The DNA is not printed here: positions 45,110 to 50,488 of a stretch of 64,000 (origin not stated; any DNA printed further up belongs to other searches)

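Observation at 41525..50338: Repeat-expanded VirB10 (1692 aa) plus a paralogous 1243-aa repeat-only partner inside a virB operon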

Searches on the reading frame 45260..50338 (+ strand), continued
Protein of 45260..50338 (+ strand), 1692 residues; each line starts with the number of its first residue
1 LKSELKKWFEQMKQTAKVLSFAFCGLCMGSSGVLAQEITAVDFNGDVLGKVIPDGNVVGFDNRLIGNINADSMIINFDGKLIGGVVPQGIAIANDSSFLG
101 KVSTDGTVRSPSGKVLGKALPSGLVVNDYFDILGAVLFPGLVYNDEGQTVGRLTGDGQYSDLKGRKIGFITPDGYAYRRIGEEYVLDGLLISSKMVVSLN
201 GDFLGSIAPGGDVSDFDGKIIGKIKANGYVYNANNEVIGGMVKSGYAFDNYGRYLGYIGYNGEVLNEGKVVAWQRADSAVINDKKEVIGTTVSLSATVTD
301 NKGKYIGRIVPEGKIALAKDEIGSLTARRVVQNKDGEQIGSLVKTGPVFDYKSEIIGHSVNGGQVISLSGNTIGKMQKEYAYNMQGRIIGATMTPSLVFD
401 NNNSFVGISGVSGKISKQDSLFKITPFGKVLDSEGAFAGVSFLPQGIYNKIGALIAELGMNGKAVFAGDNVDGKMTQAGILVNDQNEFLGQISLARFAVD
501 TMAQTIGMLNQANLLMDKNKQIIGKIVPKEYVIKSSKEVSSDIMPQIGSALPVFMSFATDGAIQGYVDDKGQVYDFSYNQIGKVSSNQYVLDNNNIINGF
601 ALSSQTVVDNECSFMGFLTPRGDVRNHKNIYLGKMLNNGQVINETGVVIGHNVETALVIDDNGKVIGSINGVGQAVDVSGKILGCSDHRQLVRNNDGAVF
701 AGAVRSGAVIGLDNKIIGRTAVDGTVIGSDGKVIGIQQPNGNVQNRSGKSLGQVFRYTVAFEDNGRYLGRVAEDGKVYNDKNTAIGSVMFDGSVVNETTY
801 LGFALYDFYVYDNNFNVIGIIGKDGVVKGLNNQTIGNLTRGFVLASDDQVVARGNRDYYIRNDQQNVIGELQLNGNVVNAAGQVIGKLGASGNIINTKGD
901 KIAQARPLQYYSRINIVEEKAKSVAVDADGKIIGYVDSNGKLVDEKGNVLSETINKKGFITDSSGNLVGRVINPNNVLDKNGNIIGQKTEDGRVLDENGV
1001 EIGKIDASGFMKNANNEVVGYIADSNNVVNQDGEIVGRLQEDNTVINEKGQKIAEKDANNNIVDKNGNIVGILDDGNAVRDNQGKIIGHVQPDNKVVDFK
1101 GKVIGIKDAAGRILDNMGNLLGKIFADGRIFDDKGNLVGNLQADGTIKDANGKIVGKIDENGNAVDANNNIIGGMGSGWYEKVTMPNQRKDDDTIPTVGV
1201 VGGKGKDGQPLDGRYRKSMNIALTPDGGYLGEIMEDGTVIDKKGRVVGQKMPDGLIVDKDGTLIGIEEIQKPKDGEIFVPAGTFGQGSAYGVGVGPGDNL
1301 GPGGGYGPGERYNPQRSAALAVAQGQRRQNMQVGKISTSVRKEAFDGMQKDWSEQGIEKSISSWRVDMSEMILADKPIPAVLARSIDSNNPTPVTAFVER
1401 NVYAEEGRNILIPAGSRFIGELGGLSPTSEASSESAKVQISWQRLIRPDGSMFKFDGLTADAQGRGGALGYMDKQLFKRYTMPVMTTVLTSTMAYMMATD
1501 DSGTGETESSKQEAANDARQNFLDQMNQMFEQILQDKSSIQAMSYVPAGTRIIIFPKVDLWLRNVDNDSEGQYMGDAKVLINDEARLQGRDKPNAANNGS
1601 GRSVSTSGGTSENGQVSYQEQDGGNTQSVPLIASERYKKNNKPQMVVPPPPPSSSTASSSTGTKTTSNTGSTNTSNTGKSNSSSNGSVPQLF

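Call 11: find_homologous_proteins(query=window:45260-50338:+, max_evalue=0.00001)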
Query window:45260-50338:+ (1692 aa): 988 proteins with E <= 0.00001 among 8000 candidates; the best 120 are listed.
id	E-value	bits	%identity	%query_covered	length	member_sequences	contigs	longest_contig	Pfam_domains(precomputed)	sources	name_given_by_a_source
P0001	0.0e+0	2151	59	96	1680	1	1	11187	PF21784.4,PF12396.15,PF21785.4,PF03743.20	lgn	-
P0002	0.0e+0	2040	51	97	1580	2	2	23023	PF21784.4,PF12396.15,PF21785.4,PF03743.20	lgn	-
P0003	0.0e+0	1994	50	63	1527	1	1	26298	PF21784.4,PF12396.15,PF21785.4,PF03743.20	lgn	-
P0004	0.0e+0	1991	52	65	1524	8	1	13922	PF21784.4,PF12396.15,PF21785.4,PF03743.20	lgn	-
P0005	0.0e+0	1981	48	97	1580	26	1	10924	PF21784.4,PF12396.15,PF21785.4,PF03743.20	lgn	-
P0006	0.0e+0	1961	50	97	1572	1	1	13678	PF21784.4,PF12396.15,PF21785.4,PF03743.20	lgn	-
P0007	0.0e+0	1953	48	100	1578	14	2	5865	PF21784.4,PF12396.15,PF21785.4,PF03743.20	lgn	-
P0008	0.0e+0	1893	49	65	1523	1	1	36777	PF21784.4,PF12396.15,PF21785.4,PF03743.20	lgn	-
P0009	0.0e+0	1649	48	94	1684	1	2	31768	PF21784.4,PF05593.20,PF12396.15,PF21785.4,PF03743.20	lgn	-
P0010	0.0e+0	1633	45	65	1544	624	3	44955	PF21784.4,PF12396.15,PF21785.4,PF03743.20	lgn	-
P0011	0.0e+0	1625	45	67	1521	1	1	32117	PF21784.4,PF12396.15,PF21785.4,PF03743.20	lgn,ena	-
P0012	0.0e+0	1595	43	68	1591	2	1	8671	PF21784.4,PF12396.15,PF21785.4,PF03743.20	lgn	-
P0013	0.0e+0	1590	44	62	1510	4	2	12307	PF21784.4,PF12396.15,PF21785.4,PF03743.20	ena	-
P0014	0.0e+0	1589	44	98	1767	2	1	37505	PF21784.4,PF05593.20,PF12396.15,PF21785.4,PF03743.20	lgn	-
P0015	0.0e+0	1588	46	64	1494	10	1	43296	PF21784.4,PF12396.15,PF21785.4,PF03743.20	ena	-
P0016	0.0e+0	1583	44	63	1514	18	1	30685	PF21784.4,PF12396.15,PF21785.4,PF03743.20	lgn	-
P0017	0.0e+0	1582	45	65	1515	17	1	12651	PF21784.4,PF12396.15,PF21785.4,PF03743.20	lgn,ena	-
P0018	0.0e+0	1581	42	97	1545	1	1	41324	PF21784.4,PF12396.15,PF21785.4,PF03743.20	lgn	-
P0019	0.0e+0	1580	42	65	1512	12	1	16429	PF21784.4,PF12396.15,PF21785.4,PF03743.20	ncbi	-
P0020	0.0e+0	1580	45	99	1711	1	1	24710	PF21784.4,PF12396.15,PF21785.4,PF03743.20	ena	-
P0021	0.0e+0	1578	44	65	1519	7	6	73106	PF21784.4,PF12396.15,PF21785.4,PF03743.20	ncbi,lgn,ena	-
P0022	0.0e+0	1574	43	65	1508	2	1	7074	PF21784.4,PF12396.15,PF21785.4,PF03743.20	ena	-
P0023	0.0e+0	1571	43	65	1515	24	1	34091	PF21784.4,PF12396.15,PF21785.4,PF03743.20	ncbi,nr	ncbi:MAG: hypothetical protein IJ482_00745 [Alphaproteobacteria bacterium]|nr:hypothetical protein [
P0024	0.0e+0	1571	43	65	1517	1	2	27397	PF21784.4,PF12396.15,PF21785.4,PF03743.20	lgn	-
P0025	0.0e+0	1571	45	62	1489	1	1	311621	PF21784.4,PF12396.15,PF21785.4,PF03743.20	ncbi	-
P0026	0.0e+0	1569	44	65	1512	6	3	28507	PF21784.4,PF12396.15,PF21785.4,PF03743.20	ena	-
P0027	0.0e+0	1568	44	65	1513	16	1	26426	PF21784.4,PF12396.15,PF21785.4,PF03743.20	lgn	-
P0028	0.0e+0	1566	44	65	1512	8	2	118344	PF21784.4,PF12396.15,PF21785.4,PF03743.20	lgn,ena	-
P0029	0.0e+0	1565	43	62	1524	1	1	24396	PF21784.4,PF12396.15,PF21785.4,PF03743.20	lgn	-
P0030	0.0e+0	1565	44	65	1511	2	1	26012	PF21784.4,PF12396.15,PF21785.4,PF03743.20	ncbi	-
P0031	0.0e+0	1563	43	60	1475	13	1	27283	PF21784.4,PF12396.15,PF21785.4,PF03743.20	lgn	-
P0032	0.0e+0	1558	44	99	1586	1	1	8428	PF21784.4,PF12396.15,PF21785.4,PF03743.20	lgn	-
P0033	0.0e+0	1553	47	98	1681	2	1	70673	PF21784.4,PF05593.20,PF12396.15,PF21785.4,PF03743.20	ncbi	-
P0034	0.0e+0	1553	43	65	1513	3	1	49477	PF21784.4,PF12396.15,PF21785.4,PF03743.20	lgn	-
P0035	0.0e+0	1551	44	65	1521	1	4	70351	PF21784.4,PF12396.15,PF21785.4,PF03743.20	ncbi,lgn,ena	-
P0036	0.0e+0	1549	45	99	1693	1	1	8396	PF21784.4,PF12396.15,PF21785.4,PF03743.20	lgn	-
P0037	0.0e+0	1547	41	65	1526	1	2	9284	PF21784.4,PF12396.15,PF21785.4,PF03743.20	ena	-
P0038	0.0e+0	1547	42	63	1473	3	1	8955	PF21784.4,PF12396.15,PF21785.4,PF03743.20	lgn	-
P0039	0.0e+0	1545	42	68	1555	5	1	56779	PF21784.4,PF12396.15,PF21785.4,PF03743.20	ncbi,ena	-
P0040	0.0e+0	1543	42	68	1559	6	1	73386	PF21784.4,PF12396.15,PF21785.4,PF03743.20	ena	-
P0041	0.0e+0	1538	43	64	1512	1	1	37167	PF21784.4,PF12396.15,PF21785.4,PF03743.20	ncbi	-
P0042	0.0e+0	1537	42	65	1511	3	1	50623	PF21784.4,PF12396.15,PF21785.4,PF03743.20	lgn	-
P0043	0.0e+0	1536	42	68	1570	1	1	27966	PF21784.4,PF12396.15,PF21785.4,PF03743.20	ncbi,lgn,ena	-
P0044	0.0e+0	1535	43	65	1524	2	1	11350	PF21784.4,PF12396.15,PF21785.4,PF03743.20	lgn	-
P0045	0.0e+0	1535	42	68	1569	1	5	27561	PF21784.4,PF12396.15,PF21785.4,PF03743.20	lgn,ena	-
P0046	0.0e+0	1534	42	68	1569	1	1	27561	PF21784.4,PF12396.15,PF21785.4,PF03743.20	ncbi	-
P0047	0.0e+0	1534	42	68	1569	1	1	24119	PF21784.4,PF12396.15,PF21785.4,PF03743.20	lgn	-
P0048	0.0e+0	1534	43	64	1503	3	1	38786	PF21784.4,PF12396.15,PF21785.4,PF03743.20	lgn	-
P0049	0.0e+0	1533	42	68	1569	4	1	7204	PF21784.4,PF12396.15,PF21785.4,PF03743.20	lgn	-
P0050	0.0e+0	1533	42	99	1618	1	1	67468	PF21784.4,PF12396.15,PF21785.4,PF03743.20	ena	-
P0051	0.0e+0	1533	42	67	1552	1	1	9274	PF21784.4,PF12396.15,PF21785.4,PF03743.20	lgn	-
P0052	0.0e+0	1533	44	64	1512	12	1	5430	PF21784.4,PF12396.15,PF21785.4,PF03743.20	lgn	-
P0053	0.0e+0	1533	42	68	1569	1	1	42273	PF21784.4,PF12396.15,PF21785.4,PF03743.20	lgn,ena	-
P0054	0.0e+0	1533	42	68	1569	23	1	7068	PF21784.4,PF12396.15,PF21785.4,PF03743.20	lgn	-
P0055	0.0e+0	1533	42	99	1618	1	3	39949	PF21784.4,PF12396.15,PF21785.4,PF03743.20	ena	-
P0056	0.0e+0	1532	42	68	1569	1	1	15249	PF21784.4,PF12396.15,PF21785.4,PF03743.20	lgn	-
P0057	0.0e+0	1532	42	68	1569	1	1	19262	PF21784.4,PF12396.15,PF21785.4,PF03743.20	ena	-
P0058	0.0e+0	1532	42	68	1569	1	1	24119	PF21784.4,PF12396.15,PF21785.4,PF03743.20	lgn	-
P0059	0.0e+0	1532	42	68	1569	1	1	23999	PF21784.4,PF12396.15,PF21785.4,PF03743.20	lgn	-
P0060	0.0e+0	1532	42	68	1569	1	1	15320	PF21784.4,PF12396.15,PF21785.4,PF03743.20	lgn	-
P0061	0.0e+0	1532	42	67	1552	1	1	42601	PF21784.4,PF12396.15,PF21785.4,PF03743.20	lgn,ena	-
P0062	0.0e+0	1532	42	67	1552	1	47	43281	PF21784.4,PF12396.15,PF21785.4,PF03743.20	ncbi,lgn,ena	-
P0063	0.0e+0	1532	42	68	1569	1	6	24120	PF21784.4,PF12396.15,PF21785.4,PF03743.20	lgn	-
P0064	0.0e+0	1532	42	68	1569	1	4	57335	PF21784.4,PF12396.15,PF21785.4,PF03743.20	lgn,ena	-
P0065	0.0e+0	1531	42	68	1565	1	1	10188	PF21784.4,PF12396.15,PF21785.4,PF03743.20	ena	-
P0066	0.0e+0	1531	42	67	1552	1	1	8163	PF21784.4,PF12396.15,PF21785.4,PF03743.20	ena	-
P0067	0.0e+0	1531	42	99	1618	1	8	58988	PF21784.4,PF12396.15,PF21785.4,PF03743.20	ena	-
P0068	0.0e+0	1531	42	68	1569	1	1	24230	PF21784.4,PF12396.15,PF21785.4,PF03743.20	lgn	-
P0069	0.0e+0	1531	42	67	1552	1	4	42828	PF21784.4,PF12396.15,PF21785.4,PF03743.20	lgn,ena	-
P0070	0.0e+0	1530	42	68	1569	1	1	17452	PF21784.4,PF12396.15,PF21785.4,PF03743.20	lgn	-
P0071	0.0e+0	1530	42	68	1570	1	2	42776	PF21784.4,PF12396.15,PF21785.4,PF03743.20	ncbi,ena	-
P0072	0.0e+0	1530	42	99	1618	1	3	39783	PF21784.4,PF12396.15,PF21785.4,PF03743.20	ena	-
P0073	0.0e+0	1530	42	63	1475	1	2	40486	PF21784.4,PF12396.15,PF21785.4,PF03743.20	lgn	-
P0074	0.0e+0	1530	42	67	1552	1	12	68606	PF21784.4,PF12396.15,PF21785.4,PF03743.20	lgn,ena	-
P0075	0.0e+0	1530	42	67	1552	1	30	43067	PF21784.4,PF12396.15,PF21785.4,PF03743.20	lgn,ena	-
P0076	0.0e+0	1530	42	68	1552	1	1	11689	PF21784.4,PF12396.15,PF21785.4,PF03743.20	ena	-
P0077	0.0e+0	1530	42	63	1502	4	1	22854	PF21784.4,PF12396.15,PF21785.4,PF03743.20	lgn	-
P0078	0.0e+0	1530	42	67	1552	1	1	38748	PF21784.4,PF12396.15,PF21785.4,PF03743.20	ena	-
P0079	0.0e+0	1530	42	68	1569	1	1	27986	PF21784.4,PF12396.15,PF21785.4,PF03743.20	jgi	-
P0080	0.0e+0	1530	42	67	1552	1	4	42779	PF21784.4,PF12396.15,PF21785.4,PF03743.20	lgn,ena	-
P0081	0.0e+0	1530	42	68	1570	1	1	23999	PF21784.4,PF12396.15,PF21785.4,PF03743.20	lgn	-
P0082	0.0e+0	1530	42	68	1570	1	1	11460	PF21784.4,PF12396.15,PF21785.4,PF03743.20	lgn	-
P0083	0.0e+0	1530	42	68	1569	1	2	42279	PF21784.4,PF12396.15,PF21785.4,PF03743.20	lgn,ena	-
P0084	0.0e+0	1529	42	99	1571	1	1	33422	PF21784.4,PF12396.15,PF21785.4,PF03743.20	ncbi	-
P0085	0.0e+0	1529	42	67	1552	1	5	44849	PF21784.4,PF12396.15,PF21785.4,PF03743.20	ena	-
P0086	0.0e+0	1529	42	68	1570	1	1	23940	PF21784.4,PF12396.15,PF21785.4,PF03743.20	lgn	-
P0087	0.0e+0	1529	42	67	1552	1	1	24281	PF21784.4,PF12396.15,PF21785.4,PF03743.20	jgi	-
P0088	0.0e+0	1529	42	68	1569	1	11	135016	PF21784.4,PF12396.15,PF21785.4,PF03743.20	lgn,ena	-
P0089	0.0e+0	1529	42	68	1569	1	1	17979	PF21784.4,PF12396.15,PF21785.4,PF03743.20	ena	-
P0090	0.0e+0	1529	41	68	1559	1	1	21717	PF21784.4,PF12396.15,PF21785.4,PF03743.20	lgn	-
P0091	0.0e+0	1528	42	68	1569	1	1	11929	PF21784.4,PF12396.15,PF21785.4,PF03743.20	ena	-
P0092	0.0e+0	1528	42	68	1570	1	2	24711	PF21784.4,PF12396.15,PF21785.4,PF03743.20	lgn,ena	-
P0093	0.0e+0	1528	42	67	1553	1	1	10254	PF21784.4,PF12396.15,PF21785.4,PF03743.20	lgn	-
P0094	0.0e+0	1528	42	68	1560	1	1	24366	PF21784.4,PF12396.15,PF21785.4,PF03743.20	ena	-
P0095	0.0e+0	1528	42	68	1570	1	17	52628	PF21784.4,PF12396.15,PF21785.4,PF03743.20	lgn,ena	-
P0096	0.0e+0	1528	42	67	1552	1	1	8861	PF21784.4,PF12396.15,PF21785.4,PF03743.20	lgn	-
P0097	0.0e+0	1528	42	67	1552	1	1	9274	PF21784.4,PF12396.15,PF21785.4,PF03743.20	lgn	-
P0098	0.0e+0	1528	42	67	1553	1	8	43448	PF21784.4,PF12396.15,PF21785.4,PF03743.20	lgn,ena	-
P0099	0.0e+0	1528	42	68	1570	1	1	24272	PF21784.4,PF12396.15,PF21785.4,PF03743.20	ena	-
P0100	0.0e+0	1528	42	68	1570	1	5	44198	PF21784.4,PF12396.15,PF21785.4,PF03743.20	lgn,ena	-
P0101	0.0e+0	1528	42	67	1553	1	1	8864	PF21784.4,PF12396.15,PF21785.4,PF03743.20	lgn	-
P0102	0.0e+0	1528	42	68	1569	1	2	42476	PF21784.4,PF12396.15,PF21785.4,PF03743.20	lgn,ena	-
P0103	0.0e+0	1528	42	68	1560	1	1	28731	PF21784.4,PF12396.15,PF21785.4,PF03743.20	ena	-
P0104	0.0e+0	1528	42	68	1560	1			PF21784.4,PF12396.15,PF21785.4,PF03743.20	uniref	uniref:5-fold beta-flower protein n=1 Tax=Candidatus Scatocola faecigallinarum TaxID=2840916 RepID=U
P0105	0.0e+0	1528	42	68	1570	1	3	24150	PF21784.4,PF12396.15,PF21785.4,PF03743.20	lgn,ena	-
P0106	0.0e+0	1528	42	67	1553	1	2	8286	PF21784.4,PF12396.15,PF21785.4,PF03743.20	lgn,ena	-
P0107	0.0e+0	1528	42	68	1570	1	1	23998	PF21784.4,PF12396.15,PF21785.4,PF03743.20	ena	-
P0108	0.0e+0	1527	42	67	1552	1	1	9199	PF21784.4,PF12396.15,PF21785.4,PF03743.20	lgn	-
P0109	0.0e+0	1527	42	67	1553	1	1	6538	PF21784.4,PF12396.15,PF21785.4,PF03743.20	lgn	-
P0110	0.0e+0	1527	42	68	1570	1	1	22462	PF21784.4,PF12396.15,PF21785.4,PF03743.20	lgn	-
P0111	0.0e+0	1527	42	68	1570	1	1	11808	PF21784.4,PF12396.15,PF21785.4,PF03743.20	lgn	-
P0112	0.0e+0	1527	42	67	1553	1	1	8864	PF21784.4,PF12396.15,PF21785.4,PF03743.20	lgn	-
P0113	0.0e+0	1527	42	67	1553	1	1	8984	PF21784.4,PF12396.15,PF21785.4,PF03743.20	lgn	-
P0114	0.0e+0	1527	42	68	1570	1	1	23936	PF21784.4,PF12396.15,PF21785.4,PF03743.20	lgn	-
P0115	0.0e+0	1527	42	66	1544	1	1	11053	PF21784.4,PF12396.15,PF21785.4,PF03743.20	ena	-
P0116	0.0e+0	1527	42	68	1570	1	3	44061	PF21784.4,PF12396.15,PF21785.4,PF03743.20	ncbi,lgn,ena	-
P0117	0.0e+0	1527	42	68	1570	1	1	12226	PF21784.4,PF12396.15,PF21785.4,PF03743.20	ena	-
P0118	0.0e+0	1527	42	67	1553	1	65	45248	PF21784.4,PF12396.15,PF21785.4,PF03743.20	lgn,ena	-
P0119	0.0e+0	1527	42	68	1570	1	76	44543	PF21784.4,PF12396.15,PF21785.4,PF03743.20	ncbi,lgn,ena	-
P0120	0.0e+0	1527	42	68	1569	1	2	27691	PF21784.4,PF12396.15,PF21785.4,PF03743.20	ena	-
